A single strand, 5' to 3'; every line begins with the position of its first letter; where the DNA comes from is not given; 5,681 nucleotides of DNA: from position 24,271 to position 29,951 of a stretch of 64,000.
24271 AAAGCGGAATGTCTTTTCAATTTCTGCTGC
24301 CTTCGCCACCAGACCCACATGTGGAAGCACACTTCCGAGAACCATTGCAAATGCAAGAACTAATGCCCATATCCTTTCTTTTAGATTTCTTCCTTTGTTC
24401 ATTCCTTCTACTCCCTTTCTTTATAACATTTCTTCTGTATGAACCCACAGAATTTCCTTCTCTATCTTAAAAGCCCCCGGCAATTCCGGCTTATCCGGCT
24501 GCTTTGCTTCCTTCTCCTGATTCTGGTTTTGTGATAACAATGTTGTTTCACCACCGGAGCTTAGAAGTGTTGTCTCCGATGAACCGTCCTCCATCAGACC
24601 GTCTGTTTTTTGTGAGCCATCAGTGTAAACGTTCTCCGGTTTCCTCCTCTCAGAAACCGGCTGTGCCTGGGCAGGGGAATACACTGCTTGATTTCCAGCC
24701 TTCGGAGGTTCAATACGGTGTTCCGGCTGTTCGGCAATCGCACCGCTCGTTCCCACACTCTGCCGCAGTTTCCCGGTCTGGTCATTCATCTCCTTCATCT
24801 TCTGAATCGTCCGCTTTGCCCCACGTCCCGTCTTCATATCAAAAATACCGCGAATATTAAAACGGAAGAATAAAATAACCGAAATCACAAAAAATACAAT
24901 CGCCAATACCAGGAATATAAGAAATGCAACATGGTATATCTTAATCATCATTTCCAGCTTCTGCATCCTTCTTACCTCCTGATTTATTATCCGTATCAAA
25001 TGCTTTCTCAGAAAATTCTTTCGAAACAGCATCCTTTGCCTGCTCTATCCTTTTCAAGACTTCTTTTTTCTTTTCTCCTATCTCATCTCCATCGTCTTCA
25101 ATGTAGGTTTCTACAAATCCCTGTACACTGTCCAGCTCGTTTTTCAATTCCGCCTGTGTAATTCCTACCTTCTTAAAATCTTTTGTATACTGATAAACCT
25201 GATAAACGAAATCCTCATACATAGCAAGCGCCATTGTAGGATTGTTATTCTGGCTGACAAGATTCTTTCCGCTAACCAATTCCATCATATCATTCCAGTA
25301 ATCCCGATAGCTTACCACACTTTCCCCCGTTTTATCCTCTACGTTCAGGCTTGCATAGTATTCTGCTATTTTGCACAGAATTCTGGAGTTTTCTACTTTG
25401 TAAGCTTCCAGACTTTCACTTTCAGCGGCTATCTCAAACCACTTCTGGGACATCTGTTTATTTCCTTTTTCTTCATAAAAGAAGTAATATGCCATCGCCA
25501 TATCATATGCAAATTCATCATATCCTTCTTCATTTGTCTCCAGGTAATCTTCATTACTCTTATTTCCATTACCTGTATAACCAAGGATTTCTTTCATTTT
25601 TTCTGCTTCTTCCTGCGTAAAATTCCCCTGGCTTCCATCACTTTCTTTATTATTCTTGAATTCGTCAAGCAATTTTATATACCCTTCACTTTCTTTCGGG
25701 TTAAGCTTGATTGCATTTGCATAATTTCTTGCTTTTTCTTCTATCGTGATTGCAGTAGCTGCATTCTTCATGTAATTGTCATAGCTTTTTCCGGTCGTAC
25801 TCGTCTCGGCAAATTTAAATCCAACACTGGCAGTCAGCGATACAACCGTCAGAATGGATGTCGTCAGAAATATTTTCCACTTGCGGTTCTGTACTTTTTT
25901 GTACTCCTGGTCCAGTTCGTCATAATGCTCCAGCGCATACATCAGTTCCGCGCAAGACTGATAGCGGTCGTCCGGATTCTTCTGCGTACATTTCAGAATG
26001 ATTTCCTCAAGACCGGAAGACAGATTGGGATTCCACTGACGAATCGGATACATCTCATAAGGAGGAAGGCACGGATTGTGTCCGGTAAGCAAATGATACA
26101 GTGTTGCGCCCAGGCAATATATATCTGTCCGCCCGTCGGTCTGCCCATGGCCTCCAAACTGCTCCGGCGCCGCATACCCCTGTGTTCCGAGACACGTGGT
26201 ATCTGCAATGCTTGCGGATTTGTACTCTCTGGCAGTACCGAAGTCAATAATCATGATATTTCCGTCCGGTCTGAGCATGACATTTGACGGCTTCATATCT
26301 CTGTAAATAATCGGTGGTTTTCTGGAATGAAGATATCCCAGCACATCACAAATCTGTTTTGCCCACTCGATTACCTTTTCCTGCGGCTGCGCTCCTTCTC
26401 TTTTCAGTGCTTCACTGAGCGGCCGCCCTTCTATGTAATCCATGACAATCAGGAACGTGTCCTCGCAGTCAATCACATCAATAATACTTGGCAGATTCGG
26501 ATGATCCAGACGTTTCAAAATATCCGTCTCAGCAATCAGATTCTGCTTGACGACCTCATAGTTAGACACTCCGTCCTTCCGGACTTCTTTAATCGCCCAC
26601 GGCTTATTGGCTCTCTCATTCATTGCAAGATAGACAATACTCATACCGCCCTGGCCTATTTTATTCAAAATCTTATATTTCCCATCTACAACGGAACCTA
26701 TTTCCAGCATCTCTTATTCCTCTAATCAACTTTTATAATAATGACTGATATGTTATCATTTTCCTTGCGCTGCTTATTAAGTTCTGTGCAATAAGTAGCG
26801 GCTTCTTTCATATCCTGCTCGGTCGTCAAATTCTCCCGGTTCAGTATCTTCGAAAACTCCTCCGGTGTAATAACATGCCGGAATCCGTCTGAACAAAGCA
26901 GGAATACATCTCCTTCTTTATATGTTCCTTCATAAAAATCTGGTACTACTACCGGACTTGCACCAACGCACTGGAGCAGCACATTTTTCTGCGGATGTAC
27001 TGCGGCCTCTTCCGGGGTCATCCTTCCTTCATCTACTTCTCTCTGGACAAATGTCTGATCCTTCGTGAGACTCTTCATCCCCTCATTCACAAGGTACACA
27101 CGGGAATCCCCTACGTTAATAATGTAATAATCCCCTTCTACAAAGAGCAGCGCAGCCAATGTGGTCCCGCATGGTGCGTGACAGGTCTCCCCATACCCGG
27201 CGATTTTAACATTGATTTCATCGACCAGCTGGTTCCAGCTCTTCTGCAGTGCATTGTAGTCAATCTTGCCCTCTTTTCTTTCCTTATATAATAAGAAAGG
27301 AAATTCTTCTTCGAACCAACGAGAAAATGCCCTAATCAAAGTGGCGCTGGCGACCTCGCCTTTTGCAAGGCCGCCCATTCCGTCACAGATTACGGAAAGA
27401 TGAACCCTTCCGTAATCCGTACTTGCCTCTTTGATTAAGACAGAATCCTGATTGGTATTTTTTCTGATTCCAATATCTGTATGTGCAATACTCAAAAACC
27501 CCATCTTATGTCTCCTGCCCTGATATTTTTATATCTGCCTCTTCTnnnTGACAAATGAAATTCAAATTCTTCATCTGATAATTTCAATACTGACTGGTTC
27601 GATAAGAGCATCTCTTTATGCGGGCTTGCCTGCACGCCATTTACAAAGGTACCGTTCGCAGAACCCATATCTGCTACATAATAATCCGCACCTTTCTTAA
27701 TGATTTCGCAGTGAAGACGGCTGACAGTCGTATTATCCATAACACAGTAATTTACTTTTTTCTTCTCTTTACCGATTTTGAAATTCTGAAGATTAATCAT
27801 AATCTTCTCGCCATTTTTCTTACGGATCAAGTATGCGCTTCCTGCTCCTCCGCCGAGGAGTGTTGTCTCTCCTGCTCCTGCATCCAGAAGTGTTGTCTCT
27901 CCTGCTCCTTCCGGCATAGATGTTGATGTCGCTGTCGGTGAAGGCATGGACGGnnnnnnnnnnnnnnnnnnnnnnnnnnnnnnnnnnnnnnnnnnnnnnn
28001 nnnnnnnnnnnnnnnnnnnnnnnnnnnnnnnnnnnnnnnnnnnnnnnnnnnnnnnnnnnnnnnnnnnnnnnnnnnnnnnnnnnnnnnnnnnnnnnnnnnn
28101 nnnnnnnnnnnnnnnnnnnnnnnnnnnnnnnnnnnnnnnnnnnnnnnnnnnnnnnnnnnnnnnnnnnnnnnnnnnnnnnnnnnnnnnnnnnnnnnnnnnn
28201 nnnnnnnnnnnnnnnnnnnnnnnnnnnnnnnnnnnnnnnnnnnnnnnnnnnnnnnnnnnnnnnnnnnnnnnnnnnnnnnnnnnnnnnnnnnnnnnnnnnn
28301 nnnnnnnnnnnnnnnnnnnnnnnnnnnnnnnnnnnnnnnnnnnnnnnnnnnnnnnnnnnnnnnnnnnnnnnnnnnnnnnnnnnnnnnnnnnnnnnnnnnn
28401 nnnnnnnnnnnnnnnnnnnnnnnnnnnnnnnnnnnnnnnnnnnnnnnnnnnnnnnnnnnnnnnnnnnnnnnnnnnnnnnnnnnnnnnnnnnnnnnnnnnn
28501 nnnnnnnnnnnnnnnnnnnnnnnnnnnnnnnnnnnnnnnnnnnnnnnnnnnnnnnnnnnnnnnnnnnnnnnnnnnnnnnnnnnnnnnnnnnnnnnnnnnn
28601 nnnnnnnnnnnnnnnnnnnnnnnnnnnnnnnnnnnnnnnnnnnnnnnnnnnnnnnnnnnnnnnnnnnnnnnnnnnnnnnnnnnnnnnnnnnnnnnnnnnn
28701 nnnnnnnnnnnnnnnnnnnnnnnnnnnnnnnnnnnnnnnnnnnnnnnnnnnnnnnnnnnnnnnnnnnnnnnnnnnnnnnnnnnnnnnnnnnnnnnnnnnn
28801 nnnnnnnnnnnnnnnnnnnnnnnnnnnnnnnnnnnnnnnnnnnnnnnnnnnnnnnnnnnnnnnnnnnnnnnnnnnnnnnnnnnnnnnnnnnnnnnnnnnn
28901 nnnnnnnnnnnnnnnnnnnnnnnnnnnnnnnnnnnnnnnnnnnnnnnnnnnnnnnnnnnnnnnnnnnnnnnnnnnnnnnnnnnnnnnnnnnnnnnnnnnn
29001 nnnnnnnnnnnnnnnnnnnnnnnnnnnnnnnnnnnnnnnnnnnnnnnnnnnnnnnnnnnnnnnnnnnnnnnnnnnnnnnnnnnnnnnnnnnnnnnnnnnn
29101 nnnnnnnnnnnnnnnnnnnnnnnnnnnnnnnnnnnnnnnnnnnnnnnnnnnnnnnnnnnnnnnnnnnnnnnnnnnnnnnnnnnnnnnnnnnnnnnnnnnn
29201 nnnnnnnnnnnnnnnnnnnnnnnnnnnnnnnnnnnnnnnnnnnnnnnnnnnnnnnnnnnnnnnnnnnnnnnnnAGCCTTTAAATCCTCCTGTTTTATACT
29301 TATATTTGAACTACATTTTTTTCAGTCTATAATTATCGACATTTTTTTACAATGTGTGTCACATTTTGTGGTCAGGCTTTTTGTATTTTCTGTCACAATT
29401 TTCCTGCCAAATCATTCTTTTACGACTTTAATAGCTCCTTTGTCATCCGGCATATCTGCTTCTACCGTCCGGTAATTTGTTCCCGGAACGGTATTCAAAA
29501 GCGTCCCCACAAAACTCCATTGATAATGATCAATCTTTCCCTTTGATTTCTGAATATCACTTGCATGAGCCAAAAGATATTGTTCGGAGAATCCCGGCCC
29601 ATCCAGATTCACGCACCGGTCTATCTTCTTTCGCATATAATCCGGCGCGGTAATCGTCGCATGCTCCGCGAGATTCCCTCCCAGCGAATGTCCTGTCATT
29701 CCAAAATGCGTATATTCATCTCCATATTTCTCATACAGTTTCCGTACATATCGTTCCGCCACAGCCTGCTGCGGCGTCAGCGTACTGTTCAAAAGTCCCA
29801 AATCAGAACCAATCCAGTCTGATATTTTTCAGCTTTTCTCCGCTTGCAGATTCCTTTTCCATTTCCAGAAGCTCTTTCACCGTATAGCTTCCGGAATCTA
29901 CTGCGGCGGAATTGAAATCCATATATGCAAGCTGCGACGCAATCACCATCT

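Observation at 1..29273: T7SSb-like secretion locus in which kinases, a phosphatase and FHA proteins stand where EssA/EssB/EsaA would be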

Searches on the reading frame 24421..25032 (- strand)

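Call 4: search_protein_families(library=pfam, max_evalue=0.01, proteins=[window:24421-25032:-])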
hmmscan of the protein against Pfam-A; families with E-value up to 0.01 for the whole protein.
window:24421-25032:- (203 aa): 0 families

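Call 6: search_protein_families(library=ncbifam, max_evalue=0.01, proteins=[window:24421-25032:-])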
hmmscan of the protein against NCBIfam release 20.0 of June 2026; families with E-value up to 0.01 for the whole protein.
window:24421-25032:- (203 aa): 0 families

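Call 54: search_protein_families(library=pfam, max_evalue=10, proteins=[window:24421-24951:-])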
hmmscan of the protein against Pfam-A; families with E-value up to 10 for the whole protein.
window:24421-24951:- (176 aa): 3 families
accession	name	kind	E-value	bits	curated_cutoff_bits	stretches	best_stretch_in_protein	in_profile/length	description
PF12089.13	DUF3566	-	0.089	13.6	22.2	1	6-40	17-51/118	Transmembrane domain of unknown function (DUF3566)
PF11189.13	DUF2973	-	0.18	12.3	22.2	1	5-38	5-35/68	Protein of unknown function (DUF2973)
PF16118.10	DUF4834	-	0.58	11.5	27.8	1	9-71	5-69/99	Domain of unknown function (DUF4834)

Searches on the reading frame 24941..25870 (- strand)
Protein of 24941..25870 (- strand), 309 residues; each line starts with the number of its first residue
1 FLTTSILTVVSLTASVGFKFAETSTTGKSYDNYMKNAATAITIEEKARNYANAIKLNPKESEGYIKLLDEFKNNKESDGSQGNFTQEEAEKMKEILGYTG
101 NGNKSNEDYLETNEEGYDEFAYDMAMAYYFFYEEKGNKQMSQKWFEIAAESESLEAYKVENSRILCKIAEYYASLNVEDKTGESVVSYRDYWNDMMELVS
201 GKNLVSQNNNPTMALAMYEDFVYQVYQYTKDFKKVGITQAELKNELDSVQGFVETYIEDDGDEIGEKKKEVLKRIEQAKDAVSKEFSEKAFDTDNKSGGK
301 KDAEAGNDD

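Call 54: search_protein_families(library=pfam, max_evalue=10, proteins=[window:24941-25870:-])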
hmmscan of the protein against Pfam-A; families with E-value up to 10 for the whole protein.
window:24941-25870:- (309 aa): 1 family
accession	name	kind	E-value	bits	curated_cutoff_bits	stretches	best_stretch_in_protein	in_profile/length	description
PF05119.17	Terminase_4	-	0.1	13.5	24.7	1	190-282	3-74/98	Phage terminase, small subunit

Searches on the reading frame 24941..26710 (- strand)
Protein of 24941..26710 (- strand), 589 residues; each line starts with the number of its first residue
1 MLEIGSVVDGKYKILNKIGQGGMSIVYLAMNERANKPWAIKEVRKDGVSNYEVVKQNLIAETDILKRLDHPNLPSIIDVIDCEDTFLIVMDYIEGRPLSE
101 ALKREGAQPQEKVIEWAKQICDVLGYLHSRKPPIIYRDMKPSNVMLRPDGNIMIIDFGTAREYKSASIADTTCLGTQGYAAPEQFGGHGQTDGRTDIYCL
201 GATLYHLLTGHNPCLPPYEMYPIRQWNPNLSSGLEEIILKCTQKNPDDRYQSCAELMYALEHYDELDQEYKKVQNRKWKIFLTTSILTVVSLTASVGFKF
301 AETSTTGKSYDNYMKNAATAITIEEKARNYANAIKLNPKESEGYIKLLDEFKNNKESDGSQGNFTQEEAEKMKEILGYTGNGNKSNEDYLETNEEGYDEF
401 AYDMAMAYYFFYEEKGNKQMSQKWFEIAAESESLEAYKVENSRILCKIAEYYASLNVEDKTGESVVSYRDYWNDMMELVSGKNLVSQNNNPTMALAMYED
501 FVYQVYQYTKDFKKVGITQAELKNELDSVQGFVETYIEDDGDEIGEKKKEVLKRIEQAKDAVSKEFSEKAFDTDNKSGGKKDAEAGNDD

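Call 4: search_protein_families(library=pfam, max_evalue=0.01, proteins=[window:24941-26710:-])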
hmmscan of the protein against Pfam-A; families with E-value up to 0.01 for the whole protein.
window:24941-26710:- (589 aa): 4 families
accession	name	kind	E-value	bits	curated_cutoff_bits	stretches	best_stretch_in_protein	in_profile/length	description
PF00069.31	Pkinase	-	9.4e-50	169.9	31.7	1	12-251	1-253/263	Protein kinase domain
PF07714.23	PK_Tyr_Ser-Thr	-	1.4e-25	90.5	23.1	1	14-250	3-249/258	Protein tyrosine and serine/threonine kinase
PF03109.22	ABC1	-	9.3e-06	25.4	22.9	1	84-167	141-221/244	ABC1 atypical kinase-like domain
PF01636.29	APH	-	0.00012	22.4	23.2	0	134-161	170-198/239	Phosphotransferase enzyme family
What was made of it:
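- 24941..26710 (-): Kinase 2: a Hanks kinase of the RD type (YRD, DFG), one TM helix and a helical ectodomain with no family hit. Pkinase at E 9e-50 (call 4).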

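Call 86: search_protein_families(library=ncbifam, max_evalue=0.001, proteins=[window:24941-26710:-])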
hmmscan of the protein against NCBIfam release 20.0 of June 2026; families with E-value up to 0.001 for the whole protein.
window:24941-26710:- (589 aa): 18 families
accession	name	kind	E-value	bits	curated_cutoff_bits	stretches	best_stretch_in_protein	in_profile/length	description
NF033483.0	PknB_PASTA_kin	equivalog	9.1e-64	216.4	450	1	4-272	1-277/563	Stk1 family PASTA domain-containing Ser/Thr kinase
NF047741.1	antiphage_MADS6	equivalog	1.1e-41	143.1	460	2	2-130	487-610/612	methylation-associated defense system protein kinase MAD6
NF038150.1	lanthi_synth_IV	equivalog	1.6e-34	119.3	650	1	7-266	186-459/851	class IV lanthionine synthetase LanL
NF009651.0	PRK13184.1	equivalog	1.5e-31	109.2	839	1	11-270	3-297/932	serine/threonine-protein kinase PknD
NF052427.1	StpK7MSMEG_1200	equivalog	3.7e-31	108.3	900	1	10-262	7-267/601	serine/threonine protein kinase StpK7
NF033442.0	BREX_PglW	equivalog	8.6e-22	76.7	990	2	5-163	507-663/1391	BREX system serine/threonine kinase PglW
TIGR03903.1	TOMM_kin_cyc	equivalog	1.9e-21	75.7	705.75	1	39-211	7-186/1267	TOMM system kinase/cyclase fusion protein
NF038151.1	lanthi_synth_III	equivalog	1.1e-18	67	575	1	26-213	236-428/833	class III lanthionine synthetase LanKC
NF053615.1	SerThrKinAfsKStmc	equivalog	3.9e-17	62.2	1300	1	10-214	13-213/809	protein serine/threonine kinase AfsK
NF011460.0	PRK14879.1-1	equivalog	4.4e-10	39.1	199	1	70-164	72-161/232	Kae1-associated kinase Bud32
NF011464.0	PRK14879.1-7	equivalog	9.2e-10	38.6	246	1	30-161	31-150/221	Kae1-associated kinase Bud32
TIGR03724.2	arch_bud32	equivalog_domain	1.6e-09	37.6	125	1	57-162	39-133/193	KEOPS complex kinase/ATPase Bud32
NF058632.1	SerThrKinPrkT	equivalog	1.9e-09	37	280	1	8-161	14-166/322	serine/threonine protein kinase PrkT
NF011463.0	PRK14879.1-4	equivalog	2.8e-09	36.7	188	1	61-161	68-161/237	Kae1-associated kinase Bud32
NF043056.1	T4SS_LegK1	equivalog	1.3e-08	34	550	1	88-204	156-280/516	Dot/Icm T4SS effector kinase LegK1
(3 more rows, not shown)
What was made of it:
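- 24941..26710 (-): Its best NCBIfam match is the Stk1 family, at 216 bits against a cut-off of 450 (call 86).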

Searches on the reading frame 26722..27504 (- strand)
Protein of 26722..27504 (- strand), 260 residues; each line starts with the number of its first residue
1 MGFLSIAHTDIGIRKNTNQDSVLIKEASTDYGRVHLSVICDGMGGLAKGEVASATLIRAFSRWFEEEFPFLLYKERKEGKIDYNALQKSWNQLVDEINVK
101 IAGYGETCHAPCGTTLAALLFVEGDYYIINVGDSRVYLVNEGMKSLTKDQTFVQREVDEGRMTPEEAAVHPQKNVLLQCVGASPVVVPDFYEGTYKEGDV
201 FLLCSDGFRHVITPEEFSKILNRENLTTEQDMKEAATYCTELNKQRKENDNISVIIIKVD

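Call 4: search_protein_families(library=pfam, max_evalue=0.01, proteins=[window:26722-27504:-])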
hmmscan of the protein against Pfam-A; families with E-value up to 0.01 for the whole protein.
window:26722-27504:- (260 aa): 3 families
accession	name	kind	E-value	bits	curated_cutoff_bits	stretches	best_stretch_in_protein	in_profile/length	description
PF13672.11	PP2C_2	-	9.1e-10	38.9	24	1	15-222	9-189/209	Protein phosphatase 2C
PF00481.26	PP2C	-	1.2e-06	28.8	20.3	1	30-151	30-141/255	Protein phosphatase 2C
PF07228.17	SpoIIE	-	0.0027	18.1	25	0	38-259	8-191/192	Stage II sporulation protein E (SpoIIE)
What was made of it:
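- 26722..27504 (-): PP2C/PPM Ser/Thr phosphatase related to Stp1/IreP. The DGMGG, GDSR, CSDG and DNIS motifs are all present. PP2C_2 at E 9e-10 (call 4).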

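Call 86: search_protein_families(library=ncbifam, max_evalue=0.001, proteins=[window:26722-27504:-])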
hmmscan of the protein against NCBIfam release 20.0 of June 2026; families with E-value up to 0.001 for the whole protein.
window:26722-27504:- (260 aa): 2 families
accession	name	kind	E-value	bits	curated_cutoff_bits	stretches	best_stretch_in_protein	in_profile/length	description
NF033484.1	Stp1_PP2C_phos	equivalog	1e-53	182.3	230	1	9-258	2-232/232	Stp1/IreP family PP2C-type Ser/Thr phosphatase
NF011149.0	PRK14559.1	equivalog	5.1e-24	85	374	1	7-259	376-631/642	serine/threonine phosphatase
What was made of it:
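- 26722..27504 (-): NF033484 at 182 bits against a cut-off of 230 (call 86).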

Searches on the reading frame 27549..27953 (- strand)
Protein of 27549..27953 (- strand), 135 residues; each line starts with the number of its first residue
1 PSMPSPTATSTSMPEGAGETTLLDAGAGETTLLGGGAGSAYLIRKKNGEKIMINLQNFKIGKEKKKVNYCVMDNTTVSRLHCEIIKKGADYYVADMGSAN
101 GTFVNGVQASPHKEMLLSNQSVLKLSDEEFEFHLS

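Call 87: search_protein_representatives(protein=window:27549-27953:-)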
Query: 135 residues. Proteins with E-value up to 0.001 (for the whole library): 13169; up to 1e-10: 2549; up to 1e-30: 47. The best 150 are listed.
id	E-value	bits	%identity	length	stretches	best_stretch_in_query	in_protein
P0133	6.1e-61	220.5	76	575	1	3-135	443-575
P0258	1.0e-57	210.1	70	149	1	3-134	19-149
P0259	5.0e-52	191.7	70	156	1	10-135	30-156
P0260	2.5e-51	189.4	72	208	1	12-135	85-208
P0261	3.5e-50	185.8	74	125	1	14-135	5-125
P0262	5.3e-47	175.5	69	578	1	14-135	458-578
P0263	1.1e-43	164.8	57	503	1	10-133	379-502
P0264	1.0e-42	161.7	60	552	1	12-135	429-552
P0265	5.6e-42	159.2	66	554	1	15-135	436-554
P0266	9.1e-41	155.3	58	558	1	12-135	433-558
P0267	4.7e-40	153.0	58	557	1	10-134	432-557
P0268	4.9e-40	153.0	56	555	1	6-134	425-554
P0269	6.4e-38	146.1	70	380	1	36-135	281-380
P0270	1.4e-37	145.0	34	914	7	32-110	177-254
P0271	2.4e-36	141.1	54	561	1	12-134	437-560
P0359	7.0e-28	113.7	48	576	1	8-133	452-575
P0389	4.4e-26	107.9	51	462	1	1-133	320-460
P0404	2.6e-25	105.4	48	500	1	13-134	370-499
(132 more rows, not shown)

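Call 89: search_protein_families(library=pfam, max_evalue=0.001, proteins=[P0389, P0404, P0263, P0270, P0359])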
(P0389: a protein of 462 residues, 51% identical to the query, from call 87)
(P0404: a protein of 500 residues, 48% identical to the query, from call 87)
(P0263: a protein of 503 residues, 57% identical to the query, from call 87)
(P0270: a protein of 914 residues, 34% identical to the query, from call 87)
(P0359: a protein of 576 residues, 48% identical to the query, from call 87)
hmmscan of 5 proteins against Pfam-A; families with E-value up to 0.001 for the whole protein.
P0389 (462 aa): 3 families
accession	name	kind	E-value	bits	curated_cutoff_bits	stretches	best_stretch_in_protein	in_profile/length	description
PF19909.4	DUF6382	-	5.9e-22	78.5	26.7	1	29-164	23-159/163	Domain of unknown function (DUF6382)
PF00498.31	FHA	-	9.8e-14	52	20.7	1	386-452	2-66/67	FHA domain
PF16697.10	Yop-YscD_cpl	-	2.5e-06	28.1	33.2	1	381-460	15-91/94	Inner membrane component of T3SS, cytoplasmic domain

P0404 (500 aa): 3 families
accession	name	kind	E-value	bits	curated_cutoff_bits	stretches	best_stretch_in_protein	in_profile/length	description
PF19909.4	DUF6382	-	3.2e-21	76.1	26.7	1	8-161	3-156/163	Domain of unknown function (DUF6382)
PF00498.31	FHA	-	2.3e-13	50.8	20.7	1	424-490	2-66/67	FHA domain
PF16697.10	Yop-YscD_cpl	-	2.4e-05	24.9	33.2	1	414-490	10-83/94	Inner membrane component of T3SS, cytoplasmic domain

P0263 (503 aa): 5 families
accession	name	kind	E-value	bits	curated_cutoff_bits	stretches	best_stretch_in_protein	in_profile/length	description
PF00498.31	FHA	-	9.9e-15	55.2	20.7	1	429-494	3-66/67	FHA domain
PF16697.10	Yop-YscD_cpl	-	5.3e-08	33.4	33.2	1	415-500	7-89/94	Inner membrane component of T3SS, cytoplasmic domain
PF01381.28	HTH_3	-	2.8e-07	30.9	23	1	13-62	6-54/55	Helix-turn-helix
PF13560.12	HTH_31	-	0.00012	22.7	27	1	20-62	18-60/64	Helix-turn-helix domain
PF12844.13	HTH_19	-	0.00025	21.3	30.2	1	16-62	12-57/64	Helix-turn-helix domain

P0270 (914 aa): 3 families
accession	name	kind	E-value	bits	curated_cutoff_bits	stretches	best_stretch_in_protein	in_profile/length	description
PF00498.31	FHA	-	5.2e-138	450.1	20.7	7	99-161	3-67/67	FHA domain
PF16697.10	Yop-YscD_cpl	-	5e-112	366.9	33.2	7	714-797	9-92/94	Inner membrane component of T3SS, cytoplasmic domain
PF17913.6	FHA_2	-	9.9e-09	35.5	23.1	0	833-884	18-68/71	FHA domain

P0359 (576 aa): 4 families
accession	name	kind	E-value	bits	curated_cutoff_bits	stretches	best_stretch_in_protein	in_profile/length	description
PF00498.31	FHA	-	1e-15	58.3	20.7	1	501-567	2-66/67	FHA domain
PF13365.12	Trypsin_2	-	1.6e-13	52.1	27.6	1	99-272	1-143/144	Trypsin-like peptidase domain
PF16697.10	Yop-YscD_cpl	-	9.3e-09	35.9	33.2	1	488-571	7-87/94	Inner membrane component of T3SS, cytoplasmic domain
PF00089.32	Trypsin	-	7.8e-06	26.3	20.6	1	99-273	27-194/220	Trypsin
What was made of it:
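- One relative of the FHA cassette is fused to an HTH domain (P0263, call 89).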

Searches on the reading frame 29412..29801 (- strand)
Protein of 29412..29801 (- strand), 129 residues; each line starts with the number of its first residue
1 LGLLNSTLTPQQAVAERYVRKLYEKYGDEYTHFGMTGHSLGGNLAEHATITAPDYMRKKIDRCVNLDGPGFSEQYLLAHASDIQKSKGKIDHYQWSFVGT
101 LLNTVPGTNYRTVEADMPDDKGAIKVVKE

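Call 7: search_protein_families(library=pfam, max_evalue=0.01, proteins=[window:29412-29801:-])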
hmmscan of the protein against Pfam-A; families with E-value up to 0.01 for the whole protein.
window:29412-29801:- (129 aa): 3 families
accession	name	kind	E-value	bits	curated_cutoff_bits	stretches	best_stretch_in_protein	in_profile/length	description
PF11187.14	Mbeg1-like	-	5.5e-15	55.9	21.1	1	10-105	66-158/224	Mbeg1-like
PF07819.20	PGAP1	-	0.00031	21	24.3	1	17-71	77-130/233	PGAP1-like alpha/beta domain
PF01764.32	Lipase_3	-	0.0011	19.4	22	1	16-55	50-84/140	Lipase (class 3)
